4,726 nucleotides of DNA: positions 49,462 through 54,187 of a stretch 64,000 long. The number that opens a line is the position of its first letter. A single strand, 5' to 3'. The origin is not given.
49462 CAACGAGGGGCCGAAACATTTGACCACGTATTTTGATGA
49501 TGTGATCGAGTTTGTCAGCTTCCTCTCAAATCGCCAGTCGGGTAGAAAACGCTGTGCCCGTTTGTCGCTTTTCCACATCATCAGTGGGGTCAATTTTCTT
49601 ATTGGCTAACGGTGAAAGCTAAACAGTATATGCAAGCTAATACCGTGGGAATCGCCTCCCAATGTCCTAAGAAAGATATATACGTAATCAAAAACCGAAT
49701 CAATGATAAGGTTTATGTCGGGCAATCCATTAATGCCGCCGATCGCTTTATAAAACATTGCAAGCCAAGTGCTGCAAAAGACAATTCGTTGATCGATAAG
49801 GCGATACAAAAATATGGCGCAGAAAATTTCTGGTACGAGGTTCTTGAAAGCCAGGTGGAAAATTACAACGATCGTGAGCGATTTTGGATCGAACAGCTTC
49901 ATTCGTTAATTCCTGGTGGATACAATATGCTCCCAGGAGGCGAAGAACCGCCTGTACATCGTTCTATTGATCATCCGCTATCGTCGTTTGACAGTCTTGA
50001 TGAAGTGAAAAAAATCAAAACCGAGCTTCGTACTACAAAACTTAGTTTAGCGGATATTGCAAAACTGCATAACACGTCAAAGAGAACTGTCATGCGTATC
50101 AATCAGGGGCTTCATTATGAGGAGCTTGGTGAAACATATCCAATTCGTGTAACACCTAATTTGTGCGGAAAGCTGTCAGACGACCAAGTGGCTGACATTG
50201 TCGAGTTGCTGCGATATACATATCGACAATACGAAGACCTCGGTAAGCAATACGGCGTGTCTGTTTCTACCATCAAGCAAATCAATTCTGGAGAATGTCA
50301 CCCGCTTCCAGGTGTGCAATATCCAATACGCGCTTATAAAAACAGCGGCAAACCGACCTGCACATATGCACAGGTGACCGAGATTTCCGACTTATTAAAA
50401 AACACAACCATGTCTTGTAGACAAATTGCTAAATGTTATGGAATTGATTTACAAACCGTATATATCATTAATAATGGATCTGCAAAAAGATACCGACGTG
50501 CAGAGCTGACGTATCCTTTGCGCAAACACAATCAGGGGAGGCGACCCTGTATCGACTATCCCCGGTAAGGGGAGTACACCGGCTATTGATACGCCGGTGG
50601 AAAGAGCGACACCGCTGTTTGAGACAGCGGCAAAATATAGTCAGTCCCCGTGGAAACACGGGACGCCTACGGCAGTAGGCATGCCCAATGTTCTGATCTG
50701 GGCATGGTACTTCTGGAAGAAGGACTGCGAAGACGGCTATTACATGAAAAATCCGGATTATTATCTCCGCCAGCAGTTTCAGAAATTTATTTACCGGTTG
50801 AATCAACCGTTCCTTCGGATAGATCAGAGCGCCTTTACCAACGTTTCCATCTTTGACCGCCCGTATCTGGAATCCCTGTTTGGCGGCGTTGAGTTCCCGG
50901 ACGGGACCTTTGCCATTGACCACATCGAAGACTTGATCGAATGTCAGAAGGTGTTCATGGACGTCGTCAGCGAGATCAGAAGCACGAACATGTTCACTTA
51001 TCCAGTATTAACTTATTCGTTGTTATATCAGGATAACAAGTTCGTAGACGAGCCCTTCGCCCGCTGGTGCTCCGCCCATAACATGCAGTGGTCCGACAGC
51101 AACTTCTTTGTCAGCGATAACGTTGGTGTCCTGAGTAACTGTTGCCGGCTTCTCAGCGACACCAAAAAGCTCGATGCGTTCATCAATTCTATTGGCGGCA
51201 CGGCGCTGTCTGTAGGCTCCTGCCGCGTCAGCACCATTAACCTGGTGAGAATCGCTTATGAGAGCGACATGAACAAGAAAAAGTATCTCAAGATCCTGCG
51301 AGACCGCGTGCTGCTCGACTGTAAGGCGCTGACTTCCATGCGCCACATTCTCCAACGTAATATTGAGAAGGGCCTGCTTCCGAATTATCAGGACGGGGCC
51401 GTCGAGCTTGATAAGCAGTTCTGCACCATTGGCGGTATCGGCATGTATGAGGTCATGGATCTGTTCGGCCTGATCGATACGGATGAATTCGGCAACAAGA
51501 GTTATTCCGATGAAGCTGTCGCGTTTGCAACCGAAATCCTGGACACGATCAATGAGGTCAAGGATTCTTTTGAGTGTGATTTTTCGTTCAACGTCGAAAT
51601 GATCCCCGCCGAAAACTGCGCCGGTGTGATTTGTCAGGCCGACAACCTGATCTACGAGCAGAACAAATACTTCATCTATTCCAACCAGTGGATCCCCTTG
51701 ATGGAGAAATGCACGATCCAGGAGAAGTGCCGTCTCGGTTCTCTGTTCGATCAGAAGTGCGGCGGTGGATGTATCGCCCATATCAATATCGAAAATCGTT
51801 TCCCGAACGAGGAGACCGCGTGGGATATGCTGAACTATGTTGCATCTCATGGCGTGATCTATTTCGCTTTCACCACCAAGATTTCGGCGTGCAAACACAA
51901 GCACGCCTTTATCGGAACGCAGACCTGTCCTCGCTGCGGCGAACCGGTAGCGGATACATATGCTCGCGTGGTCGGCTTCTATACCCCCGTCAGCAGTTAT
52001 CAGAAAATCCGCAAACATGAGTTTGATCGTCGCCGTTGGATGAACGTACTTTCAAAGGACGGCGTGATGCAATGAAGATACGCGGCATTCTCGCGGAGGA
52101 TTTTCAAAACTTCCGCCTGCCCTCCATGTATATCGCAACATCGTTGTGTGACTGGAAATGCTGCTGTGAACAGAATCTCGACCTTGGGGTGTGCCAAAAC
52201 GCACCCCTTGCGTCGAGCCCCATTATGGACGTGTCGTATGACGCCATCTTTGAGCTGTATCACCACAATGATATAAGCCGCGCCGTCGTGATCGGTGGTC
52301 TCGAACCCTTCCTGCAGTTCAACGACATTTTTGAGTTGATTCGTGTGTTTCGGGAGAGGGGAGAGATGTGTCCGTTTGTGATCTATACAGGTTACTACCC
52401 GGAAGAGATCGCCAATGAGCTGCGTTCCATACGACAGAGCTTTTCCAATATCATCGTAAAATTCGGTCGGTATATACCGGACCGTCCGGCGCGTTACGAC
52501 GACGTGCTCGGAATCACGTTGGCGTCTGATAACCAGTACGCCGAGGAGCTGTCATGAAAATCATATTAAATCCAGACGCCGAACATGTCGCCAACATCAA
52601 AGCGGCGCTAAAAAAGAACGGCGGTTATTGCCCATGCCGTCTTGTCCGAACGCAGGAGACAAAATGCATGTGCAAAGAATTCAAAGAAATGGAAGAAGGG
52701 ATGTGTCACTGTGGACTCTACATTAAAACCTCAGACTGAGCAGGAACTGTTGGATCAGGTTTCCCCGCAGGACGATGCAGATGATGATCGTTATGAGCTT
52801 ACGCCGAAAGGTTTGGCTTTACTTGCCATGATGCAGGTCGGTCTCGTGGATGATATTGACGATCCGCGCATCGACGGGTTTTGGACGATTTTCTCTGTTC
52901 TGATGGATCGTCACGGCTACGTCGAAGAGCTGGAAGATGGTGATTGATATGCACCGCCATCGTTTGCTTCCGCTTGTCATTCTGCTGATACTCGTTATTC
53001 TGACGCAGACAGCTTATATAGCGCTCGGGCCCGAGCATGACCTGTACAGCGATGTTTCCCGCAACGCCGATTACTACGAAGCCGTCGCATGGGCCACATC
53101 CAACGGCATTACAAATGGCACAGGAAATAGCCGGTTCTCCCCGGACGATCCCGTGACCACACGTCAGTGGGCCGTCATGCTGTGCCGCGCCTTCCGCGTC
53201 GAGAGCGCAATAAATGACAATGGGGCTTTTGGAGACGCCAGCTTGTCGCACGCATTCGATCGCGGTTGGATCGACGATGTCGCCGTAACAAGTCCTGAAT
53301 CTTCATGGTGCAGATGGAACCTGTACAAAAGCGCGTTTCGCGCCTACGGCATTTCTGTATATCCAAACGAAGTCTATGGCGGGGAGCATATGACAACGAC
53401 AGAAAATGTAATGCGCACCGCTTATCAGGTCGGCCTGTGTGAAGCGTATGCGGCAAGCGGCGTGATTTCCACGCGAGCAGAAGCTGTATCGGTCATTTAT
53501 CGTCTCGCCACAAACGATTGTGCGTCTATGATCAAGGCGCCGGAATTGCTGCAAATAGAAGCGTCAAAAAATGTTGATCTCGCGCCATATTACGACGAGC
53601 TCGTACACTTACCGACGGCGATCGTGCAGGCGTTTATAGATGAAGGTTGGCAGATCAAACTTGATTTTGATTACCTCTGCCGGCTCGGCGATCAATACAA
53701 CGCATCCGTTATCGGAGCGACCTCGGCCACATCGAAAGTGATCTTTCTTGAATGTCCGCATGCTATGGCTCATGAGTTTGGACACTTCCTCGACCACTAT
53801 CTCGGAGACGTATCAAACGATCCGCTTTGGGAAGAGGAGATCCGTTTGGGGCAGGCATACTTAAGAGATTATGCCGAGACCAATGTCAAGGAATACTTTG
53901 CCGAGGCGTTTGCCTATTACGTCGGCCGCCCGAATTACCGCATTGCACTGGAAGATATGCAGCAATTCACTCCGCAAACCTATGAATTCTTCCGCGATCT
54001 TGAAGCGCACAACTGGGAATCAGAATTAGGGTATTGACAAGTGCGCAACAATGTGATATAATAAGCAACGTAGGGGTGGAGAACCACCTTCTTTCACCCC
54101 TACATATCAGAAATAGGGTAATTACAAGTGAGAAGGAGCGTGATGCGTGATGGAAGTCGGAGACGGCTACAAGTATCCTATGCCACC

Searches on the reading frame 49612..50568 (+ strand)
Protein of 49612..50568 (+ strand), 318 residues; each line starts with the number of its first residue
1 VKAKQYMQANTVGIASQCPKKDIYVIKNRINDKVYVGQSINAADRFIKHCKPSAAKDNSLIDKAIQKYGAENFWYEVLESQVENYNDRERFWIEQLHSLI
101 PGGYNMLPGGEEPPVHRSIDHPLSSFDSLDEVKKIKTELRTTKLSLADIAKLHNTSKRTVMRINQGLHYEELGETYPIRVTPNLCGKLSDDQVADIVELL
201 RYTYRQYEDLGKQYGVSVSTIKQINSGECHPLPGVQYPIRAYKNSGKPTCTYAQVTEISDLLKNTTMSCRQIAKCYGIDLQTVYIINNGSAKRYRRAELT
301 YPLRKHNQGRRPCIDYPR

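Call 5: search_protein_families(library=pfam, proteins=[window:49612-50568:+], max_evalue=0.01)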
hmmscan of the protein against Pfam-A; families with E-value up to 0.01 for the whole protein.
window:49612-50568:+ (318 aa): 15 families
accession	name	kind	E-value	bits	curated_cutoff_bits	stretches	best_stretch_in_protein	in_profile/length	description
PF13384.12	HTH_23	-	6.2e-08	32.7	24.6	0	267-286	18-37/50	Homeodomain-like domain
PF01541.30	GIY-YIG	-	2.3e-07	31.5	22.6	1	23-98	4-74/78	GIY-YIG catalytic domain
PF04545.22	Sigma70_r4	-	3.3e-07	30.2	24.1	1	194-225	10-41/50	Sigma-70, region 4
PF02796.21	HTH_7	-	4e-06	27.3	23.8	0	255-284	11-39/45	Helix-turn-helix domain of resolvase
PF13518.12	HTH_28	-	9.9e-06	26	25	0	260-284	7-30/52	Helix-turn-helix domain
PF13936.12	HTH_38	-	0.00013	22.1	27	0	128-162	6-39/44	Helix-turn-helix domain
PF01476.26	LysM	-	0.00017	21.9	20.9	0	210-226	12-28/43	LysM domain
PF13542.12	HTH_Tnp_ISL3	-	0.00019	21.3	27.4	0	143-163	26-46/51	Helix-turn-helix domain of transposase family ISL3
PF13565.12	HTH_32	-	0.00051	21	33.7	0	187-224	28-72/73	Homeodomain-like domain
PF13551.12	HTH_29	-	0.0011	19.5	28.1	0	145-163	13-32/64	Winged helix-turn helix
PF08279.18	HTH_11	-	0.0011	19.2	25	0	136-163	6-35/55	HTH domain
PF12728.13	HTH_17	-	0.0015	19.2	27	0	144-166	2-25/51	Helix-turn-helix domain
PF13443.12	HTH_26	-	0.002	18.8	22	0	258-299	2-43/63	Cro/C1-type HTH DNA-binding domain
PF15978.11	TnsD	-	0.003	17.1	32.4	0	261-288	194-221/355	Tn7-like transposition protein D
PF13613.12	HTH_Tnp_4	-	0.0064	16.5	27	0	203-223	18-38/53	Helix-turn-helix of DDE superfamily endonuclease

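Call 34: find_related_loci(query=window:49630-50565:+, collection=viral_contigs, flank=2500)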
Query window:49630-50565:+ (312 aa) in viral_contigs; peptide patterns used: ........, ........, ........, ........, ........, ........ (x = any residue, [..] = any of these).
3 stretches matched a pattern, but none encodes a relative of the query by tblastn (E <= 1e-3).

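Call 36: find_homologous_proteins(query=window:49630-50565:+, max_evalue=0.00001)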
Query window:49630-50565:+ (312 aa): 228 proteins with E <= 0.00001 among 847 candidates; the best 120 are listed.
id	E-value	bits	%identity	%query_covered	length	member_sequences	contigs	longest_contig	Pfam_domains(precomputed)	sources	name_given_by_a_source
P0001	1.0e-211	720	100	100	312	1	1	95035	PF13384.13,PF13518.13,PF02796.22,PF01541.31,PF04545.23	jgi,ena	-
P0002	2.8e-167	574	77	100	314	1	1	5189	PF13384.13,PF01541.31,PF04545.23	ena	-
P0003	6.7e-167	573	78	100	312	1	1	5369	PF13384.13,PF13551.13,PF13518.13,PF01476.27,PF02796.22,PF01541.31,PF04545.23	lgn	-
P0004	4.4e-161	553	73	100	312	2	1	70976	PF08279.19,PF13384.13,PF13518.13,PF01476.27,PF02796.22,PF01541.31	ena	-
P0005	2.1e-160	551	74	100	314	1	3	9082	PF08279.19,PF13384.13,PF13936.13,PF13518.13,PF01476.27,PF02796.22,PF01541.31,PF13542.13,PF04545.23,PF13565.13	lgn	-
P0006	3.1e-160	551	73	100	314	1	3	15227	PF13384.13,PF02796.22,PF01541.31,PF04545.23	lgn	-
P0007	3.2e-146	505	70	97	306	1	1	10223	PF13384.13,PF13936.13,PF01541.31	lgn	-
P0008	1.0e-143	496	70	96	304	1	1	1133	PF08279.19,PF13384.13,PF13518.13,PF01476.27,PF02796.22,PF01541.31,PF04545.23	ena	-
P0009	1.2e-143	496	71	96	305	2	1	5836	PF08279.19,PF13384.13,PF01476.27,PF02796.22,PF01541.31,PF04545.23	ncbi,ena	-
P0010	6.4e-143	494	67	100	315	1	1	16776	PF13384.13,PF01541.31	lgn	-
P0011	9.2e-143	493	70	97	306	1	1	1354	PF08279.19,PF13384.13,PF01476.27,PF02796.22,PF01541.31,PF04545.23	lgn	-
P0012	9.5e-143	493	67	100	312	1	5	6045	PF13384.13,PF01541.31,PF13542.13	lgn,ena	-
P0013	2.1e-142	492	70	96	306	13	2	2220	PF13384.13,PF13518.13,PF01476.27,PF01541.31,PF04545.23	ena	-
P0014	6.4e-142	491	69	97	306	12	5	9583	PF08279.19,PF13384.13,PF01476.27,PF02796.22,PF01541.31,PF04545.23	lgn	-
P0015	9.6e-142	490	70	96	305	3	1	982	PF08279.19,PF13384.13,PF15978.12,PF13518.13,PF01476.27,PF02796.22,PF01541.31,PF13542.13,PF04545.23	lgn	-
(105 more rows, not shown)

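Call 37: find_encoding_contigs(protein=P0004, flank=2500, max_places=2)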
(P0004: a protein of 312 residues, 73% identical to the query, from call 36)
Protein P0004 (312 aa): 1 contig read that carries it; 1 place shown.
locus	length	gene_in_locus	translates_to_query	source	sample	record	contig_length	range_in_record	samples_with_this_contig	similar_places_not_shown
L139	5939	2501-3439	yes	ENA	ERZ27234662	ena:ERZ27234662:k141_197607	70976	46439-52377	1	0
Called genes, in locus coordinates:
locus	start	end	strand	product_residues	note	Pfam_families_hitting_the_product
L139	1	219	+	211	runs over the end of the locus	PF00574:CLP_protease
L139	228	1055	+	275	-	PF02562:PhoH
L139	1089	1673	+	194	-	PF06941:NT5C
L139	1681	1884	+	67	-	-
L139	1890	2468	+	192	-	PF13597:NRDD (weak)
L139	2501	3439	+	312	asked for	PF08279:HTH_11 (faint), PF01541:GIY-YIG, PF01476:LysM (faint), PF13384:HTH_23 (faint), PF13518:HTH_28 (faint), PF02796:HTH_7 (faint)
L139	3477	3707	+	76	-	-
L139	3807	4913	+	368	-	PF08281:Sigma70_r4_2 (faint), PF04545:Sigma70_r4 (faint), PF13384:HTH_23 (faint), PF13411:MerR_1 (faint), PF13542:HTH_Tnp_ISL3 (faint), PF13936:HTH_38 (faint)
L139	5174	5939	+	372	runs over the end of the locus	PF13597:NRDD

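Call 38: find_encoding_contigs(protein=P0002, flank=2500, max_places=2)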
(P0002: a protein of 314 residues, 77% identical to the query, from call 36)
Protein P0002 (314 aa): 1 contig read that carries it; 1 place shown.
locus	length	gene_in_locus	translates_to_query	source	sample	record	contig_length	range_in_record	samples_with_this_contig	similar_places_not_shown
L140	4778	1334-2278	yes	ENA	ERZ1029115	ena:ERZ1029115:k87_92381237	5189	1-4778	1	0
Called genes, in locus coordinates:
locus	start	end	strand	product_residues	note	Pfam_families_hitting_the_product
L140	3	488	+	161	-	?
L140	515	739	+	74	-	PF13192:Thioredoxin_3 (faint)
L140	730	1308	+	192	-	PF13597:NRDD (weak)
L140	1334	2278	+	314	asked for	PF01541:GIY-YIG, PF04545:Sigma70_r4 (faint), PF13384:HTH_23 (faint)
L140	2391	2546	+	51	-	-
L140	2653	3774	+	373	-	PF08281:Sigma70_r4_2 (faint), PF13384:HTH_23 (faint), PF14493:HTH_40 (faint), PF13411:MerR_1 (faint), PF13936:HTH_38 (faint)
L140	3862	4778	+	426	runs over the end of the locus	PF13597:NRDD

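Call 39: find_encoding_contigs(protein=P0003, flank=2500, max_places=2)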
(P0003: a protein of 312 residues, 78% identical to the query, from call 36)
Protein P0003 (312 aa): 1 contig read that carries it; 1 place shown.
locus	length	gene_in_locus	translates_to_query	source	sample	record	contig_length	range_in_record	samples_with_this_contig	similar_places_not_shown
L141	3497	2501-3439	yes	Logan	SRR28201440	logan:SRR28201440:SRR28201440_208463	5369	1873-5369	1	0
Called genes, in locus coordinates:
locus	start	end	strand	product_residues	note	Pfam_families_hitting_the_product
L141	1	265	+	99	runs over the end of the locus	-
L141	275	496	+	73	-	-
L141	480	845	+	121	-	-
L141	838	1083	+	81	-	-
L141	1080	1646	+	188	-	PF21448:DNMK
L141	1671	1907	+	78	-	-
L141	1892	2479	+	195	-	PF13597:NRDD (weak)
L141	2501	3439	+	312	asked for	PF01541:GIY-YIG, PF01476:LysM (faint), PF02796:HTH_7 (faint), PF13384:HTH_23 (faint), PF04545:Sigma70_r4 (faint), PF13518:HTH_28 (faint), PF13551:HTH_29 (faint)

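Call 40: find_encoding_contigs(protein=P0006, flank=2500, max_places=2)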
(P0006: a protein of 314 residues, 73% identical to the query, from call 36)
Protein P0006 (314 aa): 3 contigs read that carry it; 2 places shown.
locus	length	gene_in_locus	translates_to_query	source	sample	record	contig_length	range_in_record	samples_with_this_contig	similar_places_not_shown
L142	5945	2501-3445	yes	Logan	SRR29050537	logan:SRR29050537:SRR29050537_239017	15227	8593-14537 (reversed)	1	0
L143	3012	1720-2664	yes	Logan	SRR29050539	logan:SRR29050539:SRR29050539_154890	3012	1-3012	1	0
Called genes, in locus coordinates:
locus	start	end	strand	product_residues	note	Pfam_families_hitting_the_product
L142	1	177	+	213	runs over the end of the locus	PF00574:CLP_protease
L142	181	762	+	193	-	PF06941:NT5C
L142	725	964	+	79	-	PF13192:Thioredoxin_3 (weak)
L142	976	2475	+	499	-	PF14890:Intein_splicing (weak), PF14528:LAGLIDADG_3 (faint)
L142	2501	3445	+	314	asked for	PF01541:GIY-YIG, PF02796:HTH_7 (faint), PF13384:HTH_23 (faint), PF04545:Sigma70_r4 (faint)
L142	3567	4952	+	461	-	PF13597:NRDD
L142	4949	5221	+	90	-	-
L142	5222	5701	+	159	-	PF13353:Fer4_12 (weak)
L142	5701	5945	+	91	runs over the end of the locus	-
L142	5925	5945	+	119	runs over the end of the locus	-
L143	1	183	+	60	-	?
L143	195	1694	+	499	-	PF14890:Intein_splicing (weak), PF14528:LAGLIDADG_3 (faint)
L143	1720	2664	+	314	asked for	PF01541:GIY-YIG, PF02796:HTH_7 (faint), PF13384:HTH_23 (faint), PF04545:Sigma70_r4 (faint)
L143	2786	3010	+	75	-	?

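Call 57: find_related_loci(query=A2, collection=viral_contigs, flank=1500)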
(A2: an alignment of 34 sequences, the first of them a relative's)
Query A2 (312 aa) in viral_contigs; peptide patterns used: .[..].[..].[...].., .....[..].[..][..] (x = any residue, [..] = any of these).
289 stretches matched a pattern; 91 encode a relative of the query (tblastn E <= 1e-3); the best 80 are kept; 79 distinct loci.
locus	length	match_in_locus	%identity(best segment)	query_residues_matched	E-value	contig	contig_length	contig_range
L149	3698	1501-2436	70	1-312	1e-153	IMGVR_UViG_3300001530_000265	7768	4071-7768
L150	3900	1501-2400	63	14-312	3e-134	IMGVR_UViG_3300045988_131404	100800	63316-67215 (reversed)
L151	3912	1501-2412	64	14-312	1e-129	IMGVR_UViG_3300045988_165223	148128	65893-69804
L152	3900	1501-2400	63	14-312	3e-134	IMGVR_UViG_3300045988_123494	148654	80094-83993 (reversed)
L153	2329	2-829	56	24-301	9e-107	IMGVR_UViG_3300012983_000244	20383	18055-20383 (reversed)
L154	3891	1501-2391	51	11-312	2e-93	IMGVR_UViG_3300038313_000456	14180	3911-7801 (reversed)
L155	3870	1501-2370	50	3-299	1e-91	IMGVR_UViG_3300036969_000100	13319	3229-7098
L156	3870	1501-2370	50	3-299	1e-91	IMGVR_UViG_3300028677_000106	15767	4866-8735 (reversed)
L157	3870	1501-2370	50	3-299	9e-91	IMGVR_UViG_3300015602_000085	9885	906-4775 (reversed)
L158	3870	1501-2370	50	3-299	1e-91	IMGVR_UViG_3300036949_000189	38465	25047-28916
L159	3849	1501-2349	50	14-299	5e-90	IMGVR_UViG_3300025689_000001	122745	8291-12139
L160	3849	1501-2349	50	14-299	5e-90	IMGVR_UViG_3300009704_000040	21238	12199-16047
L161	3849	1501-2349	49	14-299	8e-89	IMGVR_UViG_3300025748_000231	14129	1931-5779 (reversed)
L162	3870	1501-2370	50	3-299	8e-89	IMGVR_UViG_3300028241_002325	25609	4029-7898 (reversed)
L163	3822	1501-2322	50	22-298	9e-88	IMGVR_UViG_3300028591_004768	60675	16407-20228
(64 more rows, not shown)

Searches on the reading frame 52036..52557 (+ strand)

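Call 5: search_protein_families(library=pfam, proteins=[window:52036-52557:+], max_evalue=0.01)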
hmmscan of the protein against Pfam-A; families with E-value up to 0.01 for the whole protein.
window:52036-52557:+ (173 aa): 1 family
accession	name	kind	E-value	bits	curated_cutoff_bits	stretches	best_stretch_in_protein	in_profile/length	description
PF13353.11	Fer4_12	-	0.00012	22.8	22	1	59-130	32-103/137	4Fe-4S single cluster domain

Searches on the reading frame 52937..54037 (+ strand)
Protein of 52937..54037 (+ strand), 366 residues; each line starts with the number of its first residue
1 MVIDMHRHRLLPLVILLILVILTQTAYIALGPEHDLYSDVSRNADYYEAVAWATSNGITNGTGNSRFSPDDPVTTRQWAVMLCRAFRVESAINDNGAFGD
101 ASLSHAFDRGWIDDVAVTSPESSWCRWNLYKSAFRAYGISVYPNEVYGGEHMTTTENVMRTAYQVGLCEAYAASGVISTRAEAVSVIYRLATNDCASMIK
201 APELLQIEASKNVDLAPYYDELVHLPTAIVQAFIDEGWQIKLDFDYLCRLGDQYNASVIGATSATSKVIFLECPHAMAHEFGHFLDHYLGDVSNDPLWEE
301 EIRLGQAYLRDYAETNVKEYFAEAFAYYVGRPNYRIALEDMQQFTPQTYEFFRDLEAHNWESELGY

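Call 72: search_protein_families(library=pfam, proteins=[window:52937-54037:+], max_evalue=0.001)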
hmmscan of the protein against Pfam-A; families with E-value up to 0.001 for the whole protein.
window:52937-54037:+ (366 aa): 2 families
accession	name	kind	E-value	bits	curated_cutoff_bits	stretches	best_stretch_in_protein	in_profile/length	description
PF07737.17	ATLF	-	1.5e-10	41.6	27.4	1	278-354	115-192/193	Anthrax toxin lethal factor, N- and C-terminal domain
PF00395.25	SLH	-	2.2e-09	37.6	20.8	1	37-74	2-39/44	S-layer homology domain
